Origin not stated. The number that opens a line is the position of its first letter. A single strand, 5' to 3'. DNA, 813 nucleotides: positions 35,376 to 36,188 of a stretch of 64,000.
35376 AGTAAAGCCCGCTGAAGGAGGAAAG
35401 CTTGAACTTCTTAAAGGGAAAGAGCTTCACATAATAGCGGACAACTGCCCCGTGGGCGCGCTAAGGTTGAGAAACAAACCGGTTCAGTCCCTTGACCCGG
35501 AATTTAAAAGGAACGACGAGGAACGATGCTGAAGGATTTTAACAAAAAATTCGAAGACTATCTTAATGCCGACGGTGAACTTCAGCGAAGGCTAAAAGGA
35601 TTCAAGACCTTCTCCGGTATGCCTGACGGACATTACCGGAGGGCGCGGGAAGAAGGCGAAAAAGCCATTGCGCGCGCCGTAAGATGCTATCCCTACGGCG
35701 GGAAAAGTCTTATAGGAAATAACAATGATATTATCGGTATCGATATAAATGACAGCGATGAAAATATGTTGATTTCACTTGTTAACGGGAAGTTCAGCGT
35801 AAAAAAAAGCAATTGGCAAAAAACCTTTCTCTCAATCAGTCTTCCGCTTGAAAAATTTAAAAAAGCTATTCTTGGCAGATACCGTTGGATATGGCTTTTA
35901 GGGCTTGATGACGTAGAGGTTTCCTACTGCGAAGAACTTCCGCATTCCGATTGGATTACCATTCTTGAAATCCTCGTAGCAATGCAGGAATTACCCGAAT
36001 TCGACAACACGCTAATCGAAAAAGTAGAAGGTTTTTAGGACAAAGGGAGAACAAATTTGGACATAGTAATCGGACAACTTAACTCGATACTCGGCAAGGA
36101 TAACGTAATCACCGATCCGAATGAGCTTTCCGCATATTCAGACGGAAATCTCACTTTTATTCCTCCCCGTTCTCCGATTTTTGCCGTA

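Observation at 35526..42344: SCP2-like protein + two divergent FAD oxidoreductases + CCG Fe-S protein + MFS: putative anaerobic catabolic module for a hydrophobic substrate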

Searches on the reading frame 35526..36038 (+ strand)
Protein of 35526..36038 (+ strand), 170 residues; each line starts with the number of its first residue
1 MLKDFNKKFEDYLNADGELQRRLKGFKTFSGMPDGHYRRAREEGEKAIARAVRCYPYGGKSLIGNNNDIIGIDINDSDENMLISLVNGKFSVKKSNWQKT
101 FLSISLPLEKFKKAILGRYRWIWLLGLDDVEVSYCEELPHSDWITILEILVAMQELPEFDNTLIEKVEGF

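Call 3: search_protein_families(library=pfam, proteins=[window:35526-36038:+], max_evalue=0.01)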
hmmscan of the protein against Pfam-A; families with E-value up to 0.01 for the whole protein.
window:35526-36038:+ (170 aa): 0 families

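Call 5: search_protein_families(library=ncbifam, proteins=[window:35526-36038:+], max_evalue=0.01)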
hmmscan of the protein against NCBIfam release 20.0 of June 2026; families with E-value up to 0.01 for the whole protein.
window:35526-36038:+ (170 aa): 0 families

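Call 8: search_solved_structures(query=window:35526-36038:+, max_evalue=10)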
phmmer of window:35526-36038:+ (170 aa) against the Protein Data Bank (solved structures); distinct sequences matched with E-value up to 10: 3.
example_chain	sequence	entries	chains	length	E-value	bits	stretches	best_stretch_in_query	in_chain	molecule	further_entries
6efy_A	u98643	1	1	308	0.76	12.5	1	85-140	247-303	Dpr-interacting protein alpha, isoform A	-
7m6j_C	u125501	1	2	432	0.76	12.5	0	5-22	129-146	Septin-7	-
2qag_C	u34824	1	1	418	0.91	12.3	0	5-22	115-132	Septin-7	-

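Call 10: find_homologous_proteins(query=window:35526-36038:+, max_evalue=0.01)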
Query window:35526-36038:+ (170 aa): 56 proteins with E <= 0.01 among 96 candidates.
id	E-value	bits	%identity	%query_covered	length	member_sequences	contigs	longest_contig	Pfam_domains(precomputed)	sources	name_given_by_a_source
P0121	1.7e-110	384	100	100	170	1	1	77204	-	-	-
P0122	3.3e-93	328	83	100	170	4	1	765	-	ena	-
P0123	3.6e-81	289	73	99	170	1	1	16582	-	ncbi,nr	ncbi:MAG: hypothetical protein D6734_09935 [Candidatus Schekmanbacteria bacterium]|nr:MAG: hypotheti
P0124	3.8e-67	243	63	100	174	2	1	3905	-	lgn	-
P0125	3.2e-66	240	64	100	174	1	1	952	-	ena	-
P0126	2.3e-64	234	64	99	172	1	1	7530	-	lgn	-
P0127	6.0e-63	229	61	99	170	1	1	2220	-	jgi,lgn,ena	-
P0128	1.1e-62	229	58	97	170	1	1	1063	-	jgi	jgi:hypothetical protein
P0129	5.8e-61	223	59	100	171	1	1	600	-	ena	-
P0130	8.6e-60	219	58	99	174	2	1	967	-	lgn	-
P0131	9.0e-60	219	56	100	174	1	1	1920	-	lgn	-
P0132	4.0e-59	217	59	99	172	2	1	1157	-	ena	-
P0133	1.5e-58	215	60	99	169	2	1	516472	-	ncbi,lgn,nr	ncbi:MAG: hypothetical protein HZA77_10480 [Candidatus Schekmanbacteria bacterium]|nr:hypothetical p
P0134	3.8e-58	214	58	99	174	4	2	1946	-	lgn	-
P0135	5.1e-58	213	60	98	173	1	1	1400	-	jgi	-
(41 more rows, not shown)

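Call 18: search_protein_families(library=pfam, alignment_id=A1, max_evalue=1)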
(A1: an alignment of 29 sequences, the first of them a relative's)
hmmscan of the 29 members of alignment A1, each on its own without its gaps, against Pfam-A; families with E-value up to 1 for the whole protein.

A. member 1, P0121 (170 aa): 1 family
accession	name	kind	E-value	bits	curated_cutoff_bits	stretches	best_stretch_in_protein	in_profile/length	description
PF02036.22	SCP2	-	0.013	16.2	21.3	1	67-118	20-72/101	SCP-2 sterol transfer family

B. families by the number of members that match (of 29 scanned): 8 families
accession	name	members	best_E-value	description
PF02036.22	SCP2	10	1.5e-05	SCP-2 sterol transfer family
PF17843.6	MycE_N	2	0.0053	MycE methyltransferase N-terminal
PF14864.11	Alkyl_sulf_C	1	0.086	Alkyl sulfatase C-terminal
PF09115.15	DNApol3-delta_C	1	0.14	DNA polymerase III, delta subunit, C terminal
PF01471.23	PG_binding_1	1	0.16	Putative peptidoglycan binding domain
PF24538.1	DUF7599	1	0.19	Domain of unknown function (DUF7599)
PF07591.16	PT-HINT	1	0.21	Pretoxin HINT domain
PF03612.19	EIIBC-GUT_N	1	0.24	Sorbitol phosphotransferase enzyme II N-terminus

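Call 26: predict_structure(alignment_id=A1)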
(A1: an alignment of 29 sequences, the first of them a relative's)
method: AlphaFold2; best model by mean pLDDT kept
length: 170 residues; sequences in the alignment: 29
mean_pLDDT: 83.8   pTM: 0.77
mean pLDDT of the five models: 83.8, 83.1, 82.8, 82.8, 82.7
residues with pLDDT >= 90: 96; 70-90: 37; 50-70: 20; < 50: 17
segments of 3 or more residues with pLDDT < 50: 27-33, 49-58
pLDDT, mean of each block of 10 residues (from residue 1): 90 91 61 52 56 49 89 94 95 95 97 95 97 91 92 91 88
secondary structure, 60 per line:
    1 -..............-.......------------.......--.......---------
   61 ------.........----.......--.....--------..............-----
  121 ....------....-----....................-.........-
elements in order: H2-15 H17-23 H36-42 H45-51 E67-75 E80-86 E89-93 E102-107 H108-115 H121-124 E131-134 H140-159 H161-169

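Call 29: fold_search(model_id=the predicted structure, library=pdb)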
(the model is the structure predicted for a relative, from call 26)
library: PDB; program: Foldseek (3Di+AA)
matches with E <= 10: 364; with E <= 0.001: 14
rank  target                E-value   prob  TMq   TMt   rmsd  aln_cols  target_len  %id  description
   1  6h6o_A                5.3e-05  1.00  0.46  0.61   4.1       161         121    9  UbiJ-SCP2 Ubiquinone synthesis protein (released 2019-02-13)
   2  6h6n_A                1.2e-04  1.00  0.46  0.58   4.2       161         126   10  UbiJ-SCP2 Ubiquinone synthesis protein (released 2019-02-13)
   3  6h6p_B                2.3e-04  1.00  0.46  0.63   3.8       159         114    9  UbiJ-SCP2 Ubiquinone synthesis protein (released 2019-02-13)
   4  6h6o_B                3.0e-04  1.00  0.46  0.62   4.2       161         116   10  UbiJ-SCP2 Ubiquinone synthesis protein (released 2019-02-13)
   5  4pdx_B                3.1e-04  1.00  0.38  0.12   4.6        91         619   11  Crystal structure of Escherchia coli uncharacterized protein YjcS (released 2015-04-29)
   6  6h6p_D                3.3e-04  1.00  0.46  0.62   3.9       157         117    9  UbiJ-SCP2 Ubiquinone synthesis protein (released 2019-02-13)
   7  6h6n_B                3.8e-04  1.00  0.38  0.51   3.9        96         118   12  UbiJ-SCP2 Ubiquinone synthesis protein (released 2019-02-13)
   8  7tl5_A                4.3e-04  1.00  0.39  0.12  15.9       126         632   17  Crystal structure of putative hydrolase yjcS from Klebsiella pneumoniae. (released 2022-02-02)
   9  4pdx_A                5.8e-04  1.00  0.38  0.12   4.6        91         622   11  Crystal structure of Escherchia coli uncharacterized protein YjcS (released 2015-04-29)
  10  2cx7_A                6.6e-04  1.00  0.51  0.64   3.7       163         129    7  Crystal structure of sterol carrier protein 2 (released 2005-12-28)
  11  2cg2                  7.9e-04  1.00  0.38  0.12   3.3        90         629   16  Crystal structure of SdsA1, an alkylsulfatase from Pseudomonas aeruginosa, in complex with sulfate (released 2006-04-26)
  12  4nur_A                8.9e-04  1.00  0.39  0.12   3.4        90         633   16  Crystal structure of thermostable alkylsulfatase SdsAP from Pseudomonas sp. S9 (released 2014-12-10)
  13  2cfz                  8.9e-04  1.00  0.38  0.12   3.3        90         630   16  Crystal structure of SdsA1, an alkylsulfatase from Pseudomonas aeruginosa, in complex with 1-dodecanol (released 2006-04-26)
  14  3bdq_A                9.5e-04  1.00  0.36  0.52  15.6       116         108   15  Room Tempreture Crystal Structure of Sterol Carrier Protein-2 Like-2 (released 2008-01-01)
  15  2cfu                  1.0e-03  1.00  0.38  0.12   3.3        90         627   16  Crystal structure of SdsA1, an alkylsulfatase from Pseudomonas aeruginosa, in complex with 1-decane-sulfonic-acid. (released 2006-04-26)
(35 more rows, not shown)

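Call 45: find_related_loci(query=A1, collection=metagenome_contigs, flank=10000)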
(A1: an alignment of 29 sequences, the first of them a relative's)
Query A1 (170 aa) in metagenome_contigs; peptide patterns used: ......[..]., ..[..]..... (x = any residue, [..] = any of these).
91 stretches matched a pattern; 17 encode a relative of the query (tblastn E <= 1e-3); 17 distinct loci.
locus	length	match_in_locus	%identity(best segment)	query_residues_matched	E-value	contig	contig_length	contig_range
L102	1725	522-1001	63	1-160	2e-69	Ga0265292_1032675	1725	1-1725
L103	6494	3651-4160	57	2-170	1e-65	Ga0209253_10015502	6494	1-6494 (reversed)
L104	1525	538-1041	58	2-168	3e-67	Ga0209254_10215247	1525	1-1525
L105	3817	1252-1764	53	1-170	4e-64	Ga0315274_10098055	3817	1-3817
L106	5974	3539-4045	57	1-168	1e-62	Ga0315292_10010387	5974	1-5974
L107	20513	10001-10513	55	1-170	3e-62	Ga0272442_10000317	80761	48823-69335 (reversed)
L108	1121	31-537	56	1-168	1e-65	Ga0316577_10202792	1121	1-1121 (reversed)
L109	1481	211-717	58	1-168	6e-64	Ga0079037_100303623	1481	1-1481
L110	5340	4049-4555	58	1-168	2e-61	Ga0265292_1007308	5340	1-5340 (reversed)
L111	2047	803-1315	56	1-170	1e-58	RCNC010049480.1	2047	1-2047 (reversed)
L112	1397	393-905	52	1-170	3e-60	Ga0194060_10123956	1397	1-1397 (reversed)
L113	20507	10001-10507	52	1-168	2e-55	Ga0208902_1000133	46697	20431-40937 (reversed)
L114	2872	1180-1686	52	1-168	2e-55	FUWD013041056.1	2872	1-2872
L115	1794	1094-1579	42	5-170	4e-36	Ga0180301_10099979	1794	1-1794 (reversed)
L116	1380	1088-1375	58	1-95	2e-33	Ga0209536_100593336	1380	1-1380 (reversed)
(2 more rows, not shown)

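Call 65: search_protein_families(library=pfam, proteins=[L113:3-572:+, L113:583-2955:+, L113:3045-4547:+, L113:4590-5906:+, L113:6120-7274:+, L113:10615-11196:+, L113:15512-16462:+, L113:16529-17950:+, L113:17957-19942:+, L113:19999-20505:+], max_evalue=0.001)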
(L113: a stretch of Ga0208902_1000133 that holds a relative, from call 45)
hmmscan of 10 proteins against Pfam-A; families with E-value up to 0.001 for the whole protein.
L113:3-572:+ (189 aa): 6 families
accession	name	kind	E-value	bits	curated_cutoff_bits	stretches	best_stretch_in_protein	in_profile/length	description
PF14870.12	PSII_BNR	-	1.1e-23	84.4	27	2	10-101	17-98/303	Photosynthesis system II assembly factor YCF48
PF02012.26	BNR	-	9.9e-09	34.3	27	0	34-45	1-12/12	BNR/Asp-box repeat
PF15902.12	Sortilin-Vps10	-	1.6e-07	30.9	33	0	127-182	3-59/446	Sortilin, neurotensin receptor 3,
PF24316.1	Tli3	-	0.00028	21.7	27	0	29-45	82-98/129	T6SS Tli3 immunity protein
PF13088.12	BNR_2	-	0.00078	19.3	31.4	0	104-146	62-103/277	BNR repeat-like domain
PF13810.12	DUF4185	-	0.00082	19.1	39.5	0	24-45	120-141/309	Domain of unknown function (DUF4185)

L113:583-2955:+ (790 aa): 2 families
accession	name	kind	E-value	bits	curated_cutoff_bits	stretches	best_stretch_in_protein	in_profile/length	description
PF03176.21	MMPL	-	3.1e-16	59.7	20.5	1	575-776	102-302/333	MMPL family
PF02355.23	SecD_SecF_C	-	7e-05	22.8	20.5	1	610-769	21-179/189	Protein export membrane protein SecD/SecF, C-terminal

L113:3045-4547:+ (500 aa): 1 family
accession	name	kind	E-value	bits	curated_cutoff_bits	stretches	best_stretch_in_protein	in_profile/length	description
PF06980.17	DUF1302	-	9.4e-18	64.9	23.2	1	54-500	75-541/541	Protein of unknown function (DUF1302)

L113:4590-5906:+ (438 aa): 2 families
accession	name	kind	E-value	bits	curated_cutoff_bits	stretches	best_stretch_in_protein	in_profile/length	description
PF07044.18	DUF1329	-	4.4e-34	118.8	23.1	1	72-433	2-367/368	Protein of unknown function (DUF1329)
PF17131.11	LolA_like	-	8.9e-10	39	30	1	218-377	7-134/184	Outer membrane lipoprotein-sorting protein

L113:6120-7274:+ (384 aa): 1 family
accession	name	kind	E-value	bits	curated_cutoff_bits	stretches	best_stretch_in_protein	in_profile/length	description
PF02126.24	PTE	-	1.4e-40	140.1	22.4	1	14-380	2-297/298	Phosphotriesterase family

L113:10615-11196:+ (193 aa): 1 family
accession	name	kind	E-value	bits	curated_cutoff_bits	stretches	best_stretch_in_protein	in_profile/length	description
PF01243.27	PNPOx_N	-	1.4e-07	32.4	28.1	1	40-122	11-85/120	Pyridoxamine 5'-phosphate oxidase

L113:15512-16462:+ (316 aa): 12 families
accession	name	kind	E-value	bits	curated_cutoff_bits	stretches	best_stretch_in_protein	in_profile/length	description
PF13510.11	Fer2_4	-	2.3e-19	69.7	22.8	1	1-78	3-81/82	2Fe-2S iron-sulfur cluster binding domain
PF00037.32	Fer4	-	4.1e-17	61.7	21.1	2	163-182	5-24/24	4Fe-4S binding domain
PF13237.11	Fer4_10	-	1e-13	51.4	25.5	2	256-305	3-52/53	4Fe-4S dicluster domain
PF14697.11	Fer4_21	-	1.2e-13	51.4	35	2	121-181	4-57/59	4Fe-4S dicluster domain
PF12838.12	Fer4_7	-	1.8e-13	51.2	27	2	125-180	2-52/52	4Fe-4S dicluster domain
PF12837.12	Fer4_6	-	1.3e-09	37.9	25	2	255-276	2-23/24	4Fe-4S binding domain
PF13187.11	Fer4_9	-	3.6e-09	36.9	27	1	262-307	2-49/52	4Fe-4S dicluster domain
PF12797.12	Fer4_2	-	1.9e-08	34.2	24.5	2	162-178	6-22/22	4Fe-4S binding domain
PF13183.11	Fer4_8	-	3.1e-06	28.1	27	1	123-180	3-68/68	4Fe-4S dicluster domain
PF13484.11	Fer4_16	-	8.2e-06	27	30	1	165-221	1-59/66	4Fe-4S double cluster binding domain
PF13746.11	Fer4_18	-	5.6e-05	23.7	27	1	157-193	52-89/114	4Fe-4S dicluster domain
PF25160.1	LdpA_Fe-S-bd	-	0.00043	20.5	27.6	0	131-184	5-46/49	LdpA Fe-S cluster-binding domain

L113:16529-17950:+ (473 aa): 3 families
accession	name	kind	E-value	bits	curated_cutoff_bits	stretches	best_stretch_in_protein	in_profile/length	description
PF01494.25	FAD_binding_3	-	9.1e-08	32.1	22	0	22-52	1-31/349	FAD binding domain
PF03486.20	HI0933_like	-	2.2e-05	24.5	50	1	24-58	2-36/244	HI0933-like protein Rossmann domain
PF00890.30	FAD_binding_2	-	0.00061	19.5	20.4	0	24-51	1-28/414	FAD binding domain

L113:17957-19942:+ (661 aa): 2 families
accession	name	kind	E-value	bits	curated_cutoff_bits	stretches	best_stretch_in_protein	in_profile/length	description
PF01314.23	AFOR_C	-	7e-125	417.6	27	1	261-646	2-384/385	Aldehyde ferredoxin oxidoreductase, domains 2 & 3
PF02730.20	AFOR_N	-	1.3e-76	257.2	29.8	1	48-246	1-198/199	Aldehyde ferredoxin oxidoreductase, N-terminal domain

L113:19999-20505:+ (169 aa): 14 families
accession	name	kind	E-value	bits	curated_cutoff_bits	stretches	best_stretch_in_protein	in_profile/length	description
PF03486.20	HI0933_like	-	1.1e-10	41.8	50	1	6-39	2-35/244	HI0933-like protein Rossmann domain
PF01266.30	DAO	-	8.2e-10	39.2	27.9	1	6-38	1-33/353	FAD dependent oxidoreductase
PF07992.20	Pyr_redox_2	-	2e-09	37.8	26.1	1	5-39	1-35/291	Pyridine nucleotide-disulphide oxidoreductase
PF00890.30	FAD_binding_2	-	3.6e-09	36.7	20.4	1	6-38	1-33/414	FAD binding domain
PF12831.13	FAD_oxidored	-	5.3e-09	36.3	27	1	6-37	1-32/416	FAD dependent oxidoreductase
PF01494.25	FAD_binding_3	-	1.9e-08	34.4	22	1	5-157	2-130/349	FAD binding domain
PF01946.23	Thi4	-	8e-08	32.2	26.2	1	5-39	18-53/235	Thi4 family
PF13450.12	NAD_binding_8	-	7.7e-06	26.5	21.9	1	9-39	1-31/68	NAD(P)-binding Rossmann-like domain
PF13738.12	Pyr_redox_3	-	9.5e-06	25.5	30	1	8-52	1-46/305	Pyridine nucleotide-disulphide oxidoreductase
PF00070.33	Pyr_redox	-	1.5e-05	25.8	22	0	7-43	2-39/82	Pyridine nucleotide-disulphide oxidoreductase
PF01134.28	GIDA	-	4.4e-05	23.2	22.1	1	6-47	1-41/391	Glucose inhibited division protein A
PF05834.18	Lycopene_cycl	-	5e-05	23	23.4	1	6-39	1-36/380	Lycopene cyclase protein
PF13454.12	NAD_binding_9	-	0.00062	20.2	21.8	0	8-169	1-142/155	FAD-NAD(P)-binding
PF01262.27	AlaDh_PNT_C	-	0.00075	19.4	23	1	6-41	30-65/214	Alanine dehydrogenase/PNT, C-terminal domain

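Call 87: search_protein_representatives(alignment_id=A1)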
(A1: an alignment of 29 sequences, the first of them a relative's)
Query: 29 sequences, 171 profile positions. Proteins with E-value up to 0.001 (for the whole library): 29; up to 1e-10: 19; up to 1e-30: 8. The best 29 are listed.
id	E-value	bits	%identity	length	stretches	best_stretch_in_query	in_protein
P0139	7.0e-76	270.0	-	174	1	2-170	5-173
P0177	3.8e-48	179.7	-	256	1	15-135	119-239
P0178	5.4e-47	175.9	-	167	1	2-169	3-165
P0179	2.5e-43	164.0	-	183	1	3-170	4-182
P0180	3.9e-40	153.6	-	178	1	2-170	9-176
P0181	2.1e-35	138.2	-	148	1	1-107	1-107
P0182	2.8e-33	131.3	-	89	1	83-169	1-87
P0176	2.2e-31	125.1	-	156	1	1-87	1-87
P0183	3.6e-28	114.7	-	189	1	4-169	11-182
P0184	6.1e-26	107.4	-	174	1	2-170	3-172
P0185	2.1e-16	76.4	-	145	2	61-170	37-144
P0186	1.4e-15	73.7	-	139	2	63-170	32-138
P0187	1.8e-15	73.4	-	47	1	126-170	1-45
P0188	2.5e-15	72.9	-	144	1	60-166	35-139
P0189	3.0e-15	72.6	-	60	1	113-170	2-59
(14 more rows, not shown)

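Call 105: search_protein_families(library=ncbifam, proteins=[L113:16529-17950:+, L113:17957-19942:+, L113:15512-16462:+, L113:10615-11196:+, L113:6120-7274:+], max_evalue=0.00001)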
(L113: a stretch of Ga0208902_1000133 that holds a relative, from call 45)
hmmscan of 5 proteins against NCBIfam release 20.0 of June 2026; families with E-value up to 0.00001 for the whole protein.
L113:16529-17950:+ (473 aa): 2 families
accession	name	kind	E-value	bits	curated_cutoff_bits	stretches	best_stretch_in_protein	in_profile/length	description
TIGR02032.1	GG-red-SF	subfamily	1.6e-18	67.4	158.8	1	23-333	1-281/297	geranylgeranyl reductase family protein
NF004780.0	PRK06126.1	subfamily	4.9e-07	28.4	445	0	18-52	4-38/552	hypothetical protein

L113:17957-19942:+ (661 aa): 2 families
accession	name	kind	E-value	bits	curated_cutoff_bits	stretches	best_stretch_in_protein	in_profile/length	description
NF007354.0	PRK09849.1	equivalog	1.5e-71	242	868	2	44-268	6-230/703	aldehyde ferredoxin oxidoreductase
NF040818.1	GAPOR_Arch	equivalog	1.8e-15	56.3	1300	1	50-173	5-125/654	glyceraldehyde-3-phosphate:ferredoxin oxidoreductase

L113:15512-16462:+ (316 aa): 25 families
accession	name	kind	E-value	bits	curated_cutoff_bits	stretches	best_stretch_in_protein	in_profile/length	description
NF040763.1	FeFe_hydrog_A6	exception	3.6e-38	131.3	765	2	2-97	1-94/571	NADH-dependent [FeFe] hydrogenase, group A6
NF005745.0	PRK07569.1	equivalog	8.2e-35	120.3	333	2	3-97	5-97/238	bidirectional hydrogenase complex protein HoxU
NF006305.0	PRK08493.1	equivalog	5.2e-21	74.4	591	1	1-86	1-82/819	NADH-quinone oxidoreductase subunit G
TIGR01973.1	NuoG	equivalog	1.1e-20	74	470.05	1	4-93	1-88/606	NADH-quinone oxidoreductase subunit NuoG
NF009454.0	PRK12814.1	equivalog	1.9e-19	69.5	916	1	2-93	4-93/657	putative NADPH-dependent glutamate synthase small subunit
NF040762.1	Hydr_FeFe_Clost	exception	1.2e-18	67.1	900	2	4-95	3-92/572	ferredoxin hydrogenase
NF005895.0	PRK07860.1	equivalog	3e-16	58.6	802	1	1-84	17-98/811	NADH-quinone oxidoreductase subunit G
NF006183.0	PRK08318.1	equivalog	1.7e-11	43.5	335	1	249-310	331-395/422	NAD-dependent dihydropyrimidine dehydrogenase subunit PreA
TIGR02512.1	FeFe_hydrog_A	subfamily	1.3e-10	40.7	405.95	1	121-188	5-75/375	[FeFe] hydrogenase, group A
TIGR02179.1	PorD_KorD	subfamily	4.4e-10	39.5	60.05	0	253-312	18-74/78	2-oxoacid:acceptor oxidoreductase, delta subunit, pyruvate/2-ketoisovalerate family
NF006221.0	PRK08348.1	subfamily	7.5e-10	38.6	124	1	257-313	41-95/136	NADH-plastoquinone oxidoreductase subunit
NF040684.1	PorD_Arch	equivalog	1.2e-08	34.9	120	0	254-312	26-81/85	pyruvate synthase subunit PorD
NF042909.1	FMH_DH_FwdF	exception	2.4e-08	33.5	375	0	161-313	135-277/336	tungsten-dependent formylmethanofuran dehydrogenase subunit FwdF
NF040864.1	HgcB_ferredoxin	equivalog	6.5e-08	32.3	99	0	161-190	11-40/93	mercury methylation ferredoxin HgcB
NF009053.0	PRK12387.1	subfamily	7.8e-08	32.3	204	0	240-313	18-93/180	formate hydrogenlyase complex iron-sulfur subunit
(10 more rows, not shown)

L113:10615-11196:+ (193 aa): 0 families

L113:6120-7274:+ (384 aa): 3 families
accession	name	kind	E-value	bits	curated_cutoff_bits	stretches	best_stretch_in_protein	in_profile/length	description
NF007373.0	PRK09875.1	equivalog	3.7e-27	95.6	486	2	247-380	169-291/292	phosphotriesterase-related protein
NF045706.1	PhFuoseLconase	equivalog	3.5e-17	62.5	630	1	316-384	255-328/332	phospho-furanose lactonase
NF041153.1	organophos_OPH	equivalog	8e-06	25.2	500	0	79-216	84-201/365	organophosphate hydrolase OPH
